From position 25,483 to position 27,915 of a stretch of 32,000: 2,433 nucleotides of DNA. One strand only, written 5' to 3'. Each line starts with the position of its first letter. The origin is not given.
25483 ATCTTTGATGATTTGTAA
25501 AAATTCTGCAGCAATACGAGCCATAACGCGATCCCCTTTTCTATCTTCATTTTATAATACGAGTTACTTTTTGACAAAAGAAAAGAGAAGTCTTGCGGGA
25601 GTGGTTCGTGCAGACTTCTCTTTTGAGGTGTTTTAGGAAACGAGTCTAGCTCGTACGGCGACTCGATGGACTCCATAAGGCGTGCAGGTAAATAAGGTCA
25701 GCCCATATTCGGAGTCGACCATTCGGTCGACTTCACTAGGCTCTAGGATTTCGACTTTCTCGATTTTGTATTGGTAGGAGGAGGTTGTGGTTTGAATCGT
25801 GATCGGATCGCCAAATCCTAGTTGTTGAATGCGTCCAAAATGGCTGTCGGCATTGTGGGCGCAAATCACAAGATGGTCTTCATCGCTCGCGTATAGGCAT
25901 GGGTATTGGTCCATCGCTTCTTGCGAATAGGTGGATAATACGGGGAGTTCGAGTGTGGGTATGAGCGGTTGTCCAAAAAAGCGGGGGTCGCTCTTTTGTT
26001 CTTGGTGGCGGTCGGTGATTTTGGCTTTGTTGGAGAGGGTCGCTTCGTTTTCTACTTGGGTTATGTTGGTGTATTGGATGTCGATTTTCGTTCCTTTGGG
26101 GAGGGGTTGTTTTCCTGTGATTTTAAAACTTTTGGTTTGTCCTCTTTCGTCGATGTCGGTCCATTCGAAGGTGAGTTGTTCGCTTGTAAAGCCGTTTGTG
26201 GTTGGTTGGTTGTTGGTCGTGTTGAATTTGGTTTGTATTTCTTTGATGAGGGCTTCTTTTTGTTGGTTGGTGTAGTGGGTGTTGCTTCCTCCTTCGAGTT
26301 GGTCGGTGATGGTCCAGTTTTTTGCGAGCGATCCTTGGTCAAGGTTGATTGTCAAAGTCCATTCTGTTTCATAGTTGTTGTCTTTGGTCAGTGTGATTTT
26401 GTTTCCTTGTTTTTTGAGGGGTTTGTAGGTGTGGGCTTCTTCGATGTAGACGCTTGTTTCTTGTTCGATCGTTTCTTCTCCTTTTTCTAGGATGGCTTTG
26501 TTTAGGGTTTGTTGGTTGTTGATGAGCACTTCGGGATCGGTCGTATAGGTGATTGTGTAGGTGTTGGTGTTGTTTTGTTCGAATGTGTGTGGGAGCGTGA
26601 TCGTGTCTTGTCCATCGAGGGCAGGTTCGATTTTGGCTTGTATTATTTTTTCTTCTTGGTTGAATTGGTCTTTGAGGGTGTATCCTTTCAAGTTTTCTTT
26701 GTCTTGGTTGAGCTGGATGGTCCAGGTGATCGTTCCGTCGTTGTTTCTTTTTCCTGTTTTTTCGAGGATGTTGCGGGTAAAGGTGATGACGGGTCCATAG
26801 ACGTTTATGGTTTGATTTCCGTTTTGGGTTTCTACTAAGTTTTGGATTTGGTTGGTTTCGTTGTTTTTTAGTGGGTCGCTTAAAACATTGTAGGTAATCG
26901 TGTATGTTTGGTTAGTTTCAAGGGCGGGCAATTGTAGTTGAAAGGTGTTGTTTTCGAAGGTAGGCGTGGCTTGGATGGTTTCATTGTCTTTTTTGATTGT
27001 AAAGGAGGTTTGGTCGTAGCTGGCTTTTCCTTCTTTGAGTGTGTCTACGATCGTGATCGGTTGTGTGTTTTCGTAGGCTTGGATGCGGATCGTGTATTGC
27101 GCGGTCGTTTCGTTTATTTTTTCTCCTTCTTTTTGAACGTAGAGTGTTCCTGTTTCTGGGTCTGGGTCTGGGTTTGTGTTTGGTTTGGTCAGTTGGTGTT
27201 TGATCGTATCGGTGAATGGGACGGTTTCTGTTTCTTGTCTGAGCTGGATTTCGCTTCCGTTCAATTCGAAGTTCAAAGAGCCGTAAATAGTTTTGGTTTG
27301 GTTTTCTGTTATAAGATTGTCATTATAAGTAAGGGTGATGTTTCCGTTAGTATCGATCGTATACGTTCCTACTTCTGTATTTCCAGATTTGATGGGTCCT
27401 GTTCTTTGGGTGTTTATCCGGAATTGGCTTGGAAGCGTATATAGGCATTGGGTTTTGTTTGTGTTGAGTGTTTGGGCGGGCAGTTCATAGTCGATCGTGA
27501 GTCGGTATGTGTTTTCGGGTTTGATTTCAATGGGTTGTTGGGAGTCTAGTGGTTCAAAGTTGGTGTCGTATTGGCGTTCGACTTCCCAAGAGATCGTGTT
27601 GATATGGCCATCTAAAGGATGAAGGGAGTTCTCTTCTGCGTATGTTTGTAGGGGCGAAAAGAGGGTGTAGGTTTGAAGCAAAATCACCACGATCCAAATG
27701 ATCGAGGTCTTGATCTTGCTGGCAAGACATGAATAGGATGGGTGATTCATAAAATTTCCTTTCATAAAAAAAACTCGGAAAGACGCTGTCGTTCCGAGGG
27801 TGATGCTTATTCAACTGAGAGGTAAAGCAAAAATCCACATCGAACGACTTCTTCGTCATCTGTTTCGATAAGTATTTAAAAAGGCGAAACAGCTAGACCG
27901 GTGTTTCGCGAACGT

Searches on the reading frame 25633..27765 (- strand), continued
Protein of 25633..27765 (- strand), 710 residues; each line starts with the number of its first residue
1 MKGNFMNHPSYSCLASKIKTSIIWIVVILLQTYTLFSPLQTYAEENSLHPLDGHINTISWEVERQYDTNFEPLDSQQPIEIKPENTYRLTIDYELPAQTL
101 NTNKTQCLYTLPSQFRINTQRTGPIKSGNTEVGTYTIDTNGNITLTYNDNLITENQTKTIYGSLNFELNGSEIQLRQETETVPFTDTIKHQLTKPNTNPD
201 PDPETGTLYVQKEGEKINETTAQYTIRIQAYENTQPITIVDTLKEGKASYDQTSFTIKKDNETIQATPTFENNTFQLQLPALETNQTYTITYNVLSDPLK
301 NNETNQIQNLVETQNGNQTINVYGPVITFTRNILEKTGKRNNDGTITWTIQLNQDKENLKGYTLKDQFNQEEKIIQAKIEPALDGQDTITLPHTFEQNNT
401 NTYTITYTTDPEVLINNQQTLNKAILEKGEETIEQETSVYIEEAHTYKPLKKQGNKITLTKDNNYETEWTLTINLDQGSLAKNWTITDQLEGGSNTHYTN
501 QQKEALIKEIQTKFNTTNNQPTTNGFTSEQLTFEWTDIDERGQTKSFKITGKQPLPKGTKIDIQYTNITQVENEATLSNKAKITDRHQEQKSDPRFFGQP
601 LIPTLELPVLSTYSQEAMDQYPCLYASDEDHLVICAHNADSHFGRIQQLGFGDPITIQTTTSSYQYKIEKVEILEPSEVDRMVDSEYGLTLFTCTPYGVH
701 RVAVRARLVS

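Call 51: search_protein_families(library=pfam, proteins=[P0084, P0085, P0087, P0093, P0097, P0109], max_evalue=0.001)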
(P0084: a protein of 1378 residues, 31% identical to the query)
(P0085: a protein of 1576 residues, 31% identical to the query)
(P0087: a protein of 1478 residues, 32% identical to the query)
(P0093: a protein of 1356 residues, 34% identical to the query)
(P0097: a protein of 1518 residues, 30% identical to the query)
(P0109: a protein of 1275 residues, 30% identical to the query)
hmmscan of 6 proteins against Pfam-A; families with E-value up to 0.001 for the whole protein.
P0084 (1378 aa): 1 family
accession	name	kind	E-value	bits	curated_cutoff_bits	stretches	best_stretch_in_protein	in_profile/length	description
PF17802.7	SpaA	-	9.6e-06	26.1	23.1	1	1000-1083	3-80/91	Prealbumin-like fold domain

P0085 (1576 aa): 2 families
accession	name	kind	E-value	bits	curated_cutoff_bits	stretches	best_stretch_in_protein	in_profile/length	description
PF17802.7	SpaA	-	5.8e-13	49.2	23.1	1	1190-1279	3-83/91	Prealbumin-like fold domain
PF00746.26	Gram_pos_anchor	-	8.8e-05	22.8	20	1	1530-1567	2-39/43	LPXTG cell wall anchor motif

P0087 (1478 aa): 2 families
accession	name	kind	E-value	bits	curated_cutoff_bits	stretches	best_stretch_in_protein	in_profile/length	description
PF17802.7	SpaA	-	2.3e-11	44.1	23.1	1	1198-1290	3-80/91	Prealbumin-like fold domain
PF05737.18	Collagen_bind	-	4.5e-05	24.1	27.5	0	718-830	14-119/131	Collagen binding domain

P0093 (1356 aa): 3 families
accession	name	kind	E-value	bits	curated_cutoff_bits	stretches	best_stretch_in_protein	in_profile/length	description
PF17802.7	SpaA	-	2.7e-16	59.9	23.1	1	954-1040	3-79/91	Prealbumin-like fold domain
PF05738.19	Cna_B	-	1.3e-06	29.2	22.3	0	1246-1298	34-81/87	Cna protein B-type domain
PF00746.26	Gram_pos_anchor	-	0.0007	19.9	20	0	1317-1351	8-41/43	LPXTG cell wall anchor motif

P0097 (1518 aa): 1 family
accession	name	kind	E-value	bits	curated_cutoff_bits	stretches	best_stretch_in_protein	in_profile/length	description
PF05738.19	Cna_B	-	0.00019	22.3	22.3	1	1414-1457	35-76/87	Cna protein B-type domain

P0109 (1275 aa): 0 families

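Call 58: search_protein_families(library=ncbifam, proteins=[L010:9645-10160:+, L010:8277-9125:+, L010:9119-9655:+, L010:6674-8323:+], max_evalue=0.01)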
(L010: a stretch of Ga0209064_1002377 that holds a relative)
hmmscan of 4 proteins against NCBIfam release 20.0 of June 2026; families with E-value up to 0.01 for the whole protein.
L010:9645-10160:+ (171 aa): 6 families
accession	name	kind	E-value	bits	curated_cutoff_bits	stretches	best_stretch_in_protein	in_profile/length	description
NF033745.1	class_C_sortase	subfamily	1.1e-14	54.7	160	1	31-167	71-218/220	class C sortase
NF058671.1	sortase_SrtD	exception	2.1e-14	53.6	140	1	33-158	41-171/187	class D sortase, LPxTATN-specific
NF033746.1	class_D_sortase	subfamily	5.8e-13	48.8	165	1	52-159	6-118/135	class D sortase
TIGR01076.1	sortase_fam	subfamily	3.3e-12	46.4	39.35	1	57-167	1-125/136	sortase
TIGR03784.1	marine_sortase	equivalog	1.9e-11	43.9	158.25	1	86-170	86-171/174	class GN sortase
NF033747.1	class_E_sortase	subfamily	9.9e-07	28.8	160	1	33-157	48-191/211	class E sortase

L010:8277-9125:+ (282 aa): 7 families
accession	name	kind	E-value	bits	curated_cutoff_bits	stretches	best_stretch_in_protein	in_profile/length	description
NF033745.1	class_C_sortase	subfamily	7.4e-72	241.6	160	1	30-243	2-220/220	class C sortase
TIGR01076.1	sortase_fam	subfamily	1e-41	141.9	39.35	1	117-251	1-135/136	sortase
NF058671.1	sortase_SrtD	exception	1.1e-23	83.8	140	1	29-231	2-172/187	class D sortase, LPxTATN-specific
NF033746.1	class_D_sortase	subfamily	1.4e-20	73.4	165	1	115-231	9-118/135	class D sortase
NF033747.1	class_E_sortase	subfamily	2.3e-17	63.5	160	1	82-242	33-204/211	class E sortase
TIGR03784.1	marine_sortase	equivalog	3.8e-10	39.7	158.25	1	117-235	52-164/174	class GN sortase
NF033748.1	class_F_sortase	subfamily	0.0066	16.1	166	0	153-228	55-134/155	class F sortase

L010:9119-9655:+ (178 aa): 1 family
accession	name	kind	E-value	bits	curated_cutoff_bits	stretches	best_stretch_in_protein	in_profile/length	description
NF053819.1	EF0750_LPXTG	subfamily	0.0013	19.2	47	0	121-171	48-101/105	EF2685/EF0750 family sortase-dependent surface protein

L010:6674-8323:+ (549 aa): 3 families
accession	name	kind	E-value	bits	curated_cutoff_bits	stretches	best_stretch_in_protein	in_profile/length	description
NF033902.0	iso_D2_wall_anc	subfamily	2.9e-25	89.1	95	1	207-544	212-540/540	SpaH/EbpB family LPXTG-anchored major pilin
TIGR04226.1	RrgB_K2N_iso_D2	domain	5.4e-25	88.6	30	1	204-346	1-123/123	isopeptide-forming domain-containing fimbrial protein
NF040765.1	adhesion_FAF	equivalog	0.0098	14.5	500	0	424-462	457-495/632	adhesion factor FAF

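Call 63: find_encoding_contigs(protein=P0220, flank=6000, max_places=3)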
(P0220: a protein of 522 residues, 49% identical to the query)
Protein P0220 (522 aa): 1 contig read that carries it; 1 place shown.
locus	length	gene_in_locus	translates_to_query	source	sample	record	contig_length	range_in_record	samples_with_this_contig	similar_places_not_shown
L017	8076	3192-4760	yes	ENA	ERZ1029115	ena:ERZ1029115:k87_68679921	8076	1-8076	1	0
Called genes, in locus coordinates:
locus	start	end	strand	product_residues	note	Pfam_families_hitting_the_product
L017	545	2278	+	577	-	PF17802:SpaA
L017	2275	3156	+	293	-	PF04203:Sortase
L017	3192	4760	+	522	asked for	PF05738:Cna_B, PF04203:Sortase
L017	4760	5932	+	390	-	-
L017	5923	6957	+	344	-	-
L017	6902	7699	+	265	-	PF20188:DUF6551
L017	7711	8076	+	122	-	?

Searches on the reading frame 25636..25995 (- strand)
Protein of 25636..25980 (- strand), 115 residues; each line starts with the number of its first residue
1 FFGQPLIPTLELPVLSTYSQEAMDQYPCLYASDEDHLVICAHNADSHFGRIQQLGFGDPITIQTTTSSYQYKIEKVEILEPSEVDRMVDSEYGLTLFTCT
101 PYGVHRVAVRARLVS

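Call 19: find_homologous_proteins(query=window:25636-25980:-)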
Query window:25636-25980:- (115 aa): 77 proteins with E <= 0.001 among 77 candidates.
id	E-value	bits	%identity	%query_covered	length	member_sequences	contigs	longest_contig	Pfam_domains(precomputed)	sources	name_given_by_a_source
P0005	6.9e-53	196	100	77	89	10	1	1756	PF04203.19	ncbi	ncbi:sortase, partial [Dubosiella newyorkensis]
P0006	7.8e-52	192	77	98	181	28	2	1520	PF04203.19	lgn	-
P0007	3.2e-38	148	59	97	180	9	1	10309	PF04203.19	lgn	-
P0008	1.6e-29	120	53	97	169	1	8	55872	PF04203.19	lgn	-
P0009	8.9e-25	105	50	97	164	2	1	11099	PF04203.19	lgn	-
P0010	9.9e-25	105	50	97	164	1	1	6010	PF04203.19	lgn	-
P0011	1.3e-24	105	50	97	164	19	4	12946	PF04203.19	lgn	-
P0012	1.4e-24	104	50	97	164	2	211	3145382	PF04203.19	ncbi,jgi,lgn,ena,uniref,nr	ncbi:sortase [uncultured Dubosiella sp.]|jgi:sortase (surface protein transpeptidase)|uniref:sortase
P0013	2.3e-20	91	48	88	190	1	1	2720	PF04203.19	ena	-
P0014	2.4e-20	91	45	100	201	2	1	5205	PF04203.19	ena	-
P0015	6.9e-20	89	43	100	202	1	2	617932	PF04203.19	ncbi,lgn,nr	ncbi:MAG: sortase [Oscillospiraceae bacterium]|nr:sortase [Oscillospiraceae bacterium]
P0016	5.1e-19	86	43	100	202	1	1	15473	PF04203.19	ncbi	-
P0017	1.4e-18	85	41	100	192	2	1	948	PF04203.19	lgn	-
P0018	2.2e-18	84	43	100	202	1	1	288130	PF04203.19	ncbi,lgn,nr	ncbi:MAG: sortase [Oscillospiraceae bacterium]|nr:sortase [Oscillospiraceae bacterium]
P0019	4.1e-18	84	45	88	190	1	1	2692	PF04203.19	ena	-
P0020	6.3e-18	83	43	96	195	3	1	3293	PF04203.19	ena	-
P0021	1.2e-17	82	45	89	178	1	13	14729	PF04203.19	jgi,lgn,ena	-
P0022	4.4e-17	80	44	88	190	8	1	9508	PF04203.19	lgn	-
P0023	5.4e-17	80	40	96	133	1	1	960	PF04203.19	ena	-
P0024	1.0e-16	79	46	92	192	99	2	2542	PF04203.19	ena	-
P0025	4.7e-16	77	42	96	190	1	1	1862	PF04203.19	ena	-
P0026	6.0e-16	77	43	96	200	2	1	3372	PF04203.19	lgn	-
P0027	7.3e-16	76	42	96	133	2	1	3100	PF04203.19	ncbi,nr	ncbi:MAG: sortase [Eggerthellaceae bacterium]|nr:sortase [Eggerthellaceae bacterium]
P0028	8.6e-16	76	44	92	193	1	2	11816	PF04203.19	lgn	-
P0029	9.3e-16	76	41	98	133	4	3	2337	PF04203.19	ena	-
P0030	1.0e-15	76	43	96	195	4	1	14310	PF04203.19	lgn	-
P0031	1.4e-15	75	38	88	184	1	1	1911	PF04203.19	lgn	-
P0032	1.9e-15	75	40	90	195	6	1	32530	PF04203.19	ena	-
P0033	1.9e-15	75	42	89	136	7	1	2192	PF04203.19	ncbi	-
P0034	2.2e-15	75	38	98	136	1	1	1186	PF04203.19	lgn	-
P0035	2.7e-15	74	41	96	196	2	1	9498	PF04203.19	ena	-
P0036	3.8e-15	74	40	97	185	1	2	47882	PF04203.19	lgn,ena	-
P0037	6.6e-15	73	41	96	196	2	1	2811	PF04203.19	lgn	-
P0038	8.9e-15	73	41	88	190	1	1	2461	PF04203.19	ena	-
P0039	9.0e-15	73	42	96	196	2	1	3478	PF04203.19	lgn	-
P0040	1.0e-14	73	42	88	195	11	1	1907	PF04203.19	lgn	-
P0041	1.1e-14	72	42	96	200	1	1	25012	PF04203.19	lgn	-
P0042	1.6e-14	72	42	96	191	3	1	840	PF04203.19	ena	-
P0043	1.7e-14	72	43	94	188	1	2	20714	PF04203.19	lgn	-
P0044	2.6e-14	71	38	94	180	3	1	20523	PF04203.19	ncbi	-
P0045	2.9e-14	71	34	100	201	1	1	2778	PF04203.19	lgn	-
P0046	2.9e-14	71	37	92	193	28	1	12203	PF04203.19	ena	-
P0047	3.6e-14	71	43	96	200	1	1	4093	PF04203.19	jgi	jgi:sortase A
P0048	4.0e-14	71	40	98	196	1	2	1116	PF04203.19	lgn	-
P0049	5.0e-14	70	41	88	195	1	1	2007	PF04203.19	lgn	-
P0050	5.8e-14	70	40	91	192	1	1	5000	PF04203.19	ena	-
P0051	7.3e-14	70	41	88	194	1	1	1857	PF04203.19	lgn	-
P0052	1.1e-13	69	34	96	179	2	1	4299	PF04203.19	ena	-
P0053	1.2e-13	69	38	96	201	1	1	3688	PF04203.19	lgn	-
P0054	2.3e-13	68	37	96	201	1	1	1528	PF04203.19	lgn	-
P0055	2.3e-13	68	37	96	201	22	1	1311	PF04203.19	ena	-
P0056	2.5e-13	68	37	96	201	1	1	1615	PF04203.19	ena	-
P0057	2.6e-13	68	37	96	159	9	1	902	PF04203.19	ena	-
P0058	2.9e-13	68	39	88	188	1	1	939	PF04203.19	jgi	jgi:sortase A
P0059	3.1e-13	68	37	96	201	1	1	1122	PF04203.19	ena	-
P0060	8.7e-13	66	36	86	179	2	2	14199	PF04203.19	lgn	-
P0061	9.6e-13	66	41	90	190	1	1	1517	PF04203.19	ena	-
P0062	1.0e-12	66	39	98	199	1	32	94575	PF04203.19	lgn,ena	-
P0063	1.5e-12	66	35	94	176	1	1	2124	PF04203.19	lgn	-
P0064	1.6e-12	66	37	99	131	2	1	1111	PF04203.19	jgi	jgi:sortase A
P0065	2.4e-12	65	42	90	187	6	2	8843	PF04203.19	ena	-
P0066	3.5e-12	64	34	96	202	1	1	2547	PF04203.19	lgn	-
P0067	5.0e-12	64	39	90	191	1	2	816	PF04203.19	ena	-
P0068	6.1e-12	64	41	89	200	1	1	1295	PF04203.19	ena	-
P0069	1.7e-11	62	40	88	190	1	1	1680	PF04203.19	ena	-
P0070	8.0e-11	60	39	89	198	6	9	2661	PF04203.19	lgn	-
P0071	1.5e-10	59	33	100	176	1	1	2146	PF04203.19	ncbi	-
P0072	2.0e-10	59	33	100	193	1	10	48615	PF04203.19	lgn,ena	-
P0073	3.5e-10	58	38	97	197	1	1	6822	PF04203.19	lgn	-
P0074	6.9e-10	57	37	97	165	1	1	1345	PF04203.19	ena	-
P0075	7.0e-10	57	38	97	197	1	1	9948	PF04203.19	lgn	-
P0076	1.4e-9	56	38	88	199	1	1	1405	PF04203.19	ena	-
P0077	1.4e-9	56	33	100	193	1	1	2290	PF04203.19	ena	-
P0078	1.2e-8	53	34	99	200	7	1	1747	PF04203.19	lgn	-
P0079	6.6e-8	51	32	86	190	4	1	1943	PF04203.19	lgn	-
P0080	7.2e-8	51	34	96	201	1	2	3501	PF04203.19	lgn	-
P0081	2.8e-7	49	36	88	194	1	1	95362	PF04203.19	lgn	-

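Call 22: find_encoding_contigs(protein=P0005, flank=5000, max_places=4)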
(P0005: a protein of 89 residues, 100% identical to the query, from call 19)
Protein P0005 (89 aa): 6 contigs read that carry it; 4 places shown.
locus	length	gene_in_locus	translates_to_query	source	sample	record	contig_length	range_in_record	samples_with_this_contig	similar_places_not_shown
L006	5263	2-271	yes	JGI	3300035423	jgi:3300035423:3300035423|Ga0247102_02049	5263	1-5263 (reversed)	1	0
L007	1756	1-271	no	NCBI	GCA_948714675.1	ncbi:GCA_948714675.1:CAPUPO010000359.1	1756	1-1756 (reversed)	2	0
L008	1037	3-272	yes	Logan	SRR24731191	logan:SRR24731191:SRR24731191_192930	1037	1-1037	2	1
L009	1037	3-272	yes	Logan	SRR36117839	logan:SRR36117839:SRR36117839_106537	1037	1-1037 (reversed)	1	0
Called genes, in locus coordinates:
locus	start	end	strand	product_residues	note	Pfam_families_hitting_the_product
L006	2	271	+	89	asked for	PF04203:Sortase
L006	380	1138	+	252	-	PF12784:PDDEXK_2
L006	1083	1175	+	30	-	-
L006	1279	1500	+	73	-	-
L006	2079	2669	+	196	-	PF02224:Cytidylate_kin (faint), PF13189:Cytidylate_kin2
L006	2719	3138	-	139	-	PF18936:DUF5684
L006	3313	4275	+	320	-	PF00365:PFK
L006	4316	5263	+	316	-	?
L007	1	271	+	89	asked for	PF04203:Sortase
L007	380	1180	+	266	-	PF12784:PDDEXK_2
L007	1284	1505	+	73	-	-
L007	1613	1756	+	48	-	?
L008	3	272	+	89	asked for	PF04203:Sortase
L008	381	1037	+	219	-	?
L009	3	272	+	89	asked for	PF04203:Sortase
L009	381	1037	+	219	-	?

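Call 42: predict_structure(alignment_id=A2)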
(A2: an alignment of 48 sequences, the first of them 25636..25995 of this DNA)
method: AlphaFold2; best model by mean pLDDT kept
length: 120 residues; sequences in the alignment: 48
mean_pLDDT: 76.5   pTM: 0.72
mean pLDDT of the five models: 76.5, 73.9, 72.5, 71.7, 69.7
residues with pLDDT >= 90: 20; 70-90: 62; 50-70: 35; < 50: 3
segments of 3 or more residues with pLDDT < 50: 1-3
pLDDT, mean of each block of 10 residues (from residue 1): 54 62 61 70 80 83 87 90 85 83 73 90
secondary structure, 60 per line:
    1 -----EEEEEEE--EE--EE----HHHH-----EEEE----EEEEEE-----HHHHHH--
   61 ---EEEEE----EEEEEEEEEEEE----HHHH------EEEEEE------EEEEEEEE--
elements in order: E6-12 H25-28 E34-37 E42-47 H53-58 E64-68 E73-84 H89-92 E99-104 E111-118

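Call 46: fold_search(model_id=the predicted structure, library=pdb)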
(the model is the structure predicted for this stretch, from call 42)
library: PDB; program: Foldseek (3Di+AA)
matches with E <= 10: 528; with E <= 0.001: 127
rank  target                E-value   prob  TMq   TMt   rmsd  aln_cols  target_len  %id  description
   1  3g66_A                3.9e-09  1.00  0.80  0.53   2.9       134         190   24  The crystal structure of Streptococcus pneumoniae Sortase C provides novel insights into catalysis as well as pilin su (released 2009-09-01)
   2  7cg9                  4.9e-09  1.00  0.78  0.51   3.3       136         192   26  Crystal structure of pilin-specific sortase SrtC1 from Lactobacillus rhamnosus GG (released 2022-03-02)
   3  3rbi_B                6.5e-09  1.00  0.79  0.51   3.1       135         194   21  The Type III Crystal Structure of Streptococcus agalactiae Sortase C1 (released 2011-09-07)
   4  2w1j_A                6.5e-09  1.00  0.78  0.51   3.4       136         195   25  CRYSTAL STRUCTURE OF SORTASE C-1 (SRTC-1) from Streptococcus pneumoniae (released 2008-12-23)
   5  3g66_B                9.8e-09  1.00  0.80  0.51   3.2       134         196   23  The crystal structure of Streptococcus pneumoniae Sortase C provides novel insights into catalysis as well as pilin su (released 2009-09-01)
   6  3tbe_E                9.8e-09  1.00  0.78  0.51   3.1       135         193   21  The crystal structure of the complex of Streptococcus agalactiae sortase C1 and MTSET (released 2011-10-26)
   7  3tbe_C                9.8e-09  1.00  0.79  0.52   3.4       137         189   21  The crystal structure of the complex of Streptococcus agalactiae sortase C1 and MTSET (released 2011-10-26)
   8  2w1j_B                1.0e-08  1.00  0.79  0.51   3.3       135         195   24  CRYSTAL STRUCTURE OF SORTASE C-1 (SRTC-1) from Streptococcus pneumoniae (released 2008-12-23)
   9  3tbe_F                1.0e-08  1.00  0.79  0.52   3.2       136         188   22  The crystal structure of the complex of Streptococcus agalactiae sortase C1 and MTSET (released 2011-10-26)
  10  4g1j_B                1.1e-08  1.00  0.79  0.50   3.2       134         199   22  Sortase C1 of GBS Pilus Island 1 (released 2012-12-05)
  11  4g1j_A                1.3e-08  1.00  0.80  0.49   3.1       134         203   21  Sortase C1 of GBS Pilus Island 1 (released 2012-12-05)
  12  3rcc_H                1.4e-08  1.00  0.75  0.70   2.8       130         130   22  Crystal Structure of the Streptococcus agalactiae Sortase A (released 2011-09-07)
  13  3tbe_A                1.6e-08  1.00  0.79  0.51   3.1       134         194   21  The crystal structure of the complex of Streptococcus agalactiae sortase C1 and MTSET (released 2011-10-26)
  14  3tbe_D                1.6e-08  1.00  0.79  0.51   3.2       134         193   21  The crystal structure of the complex of Streptococcus agalactiae sortase C1 and MTSET (released 2011-10-26)
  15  6ixz_A                1.6e-08  1.00  0.77  0.51   3.4       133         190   22  X-ray structure of sortase C from Clostridium perfringens SM101 (released 2019-08-14)
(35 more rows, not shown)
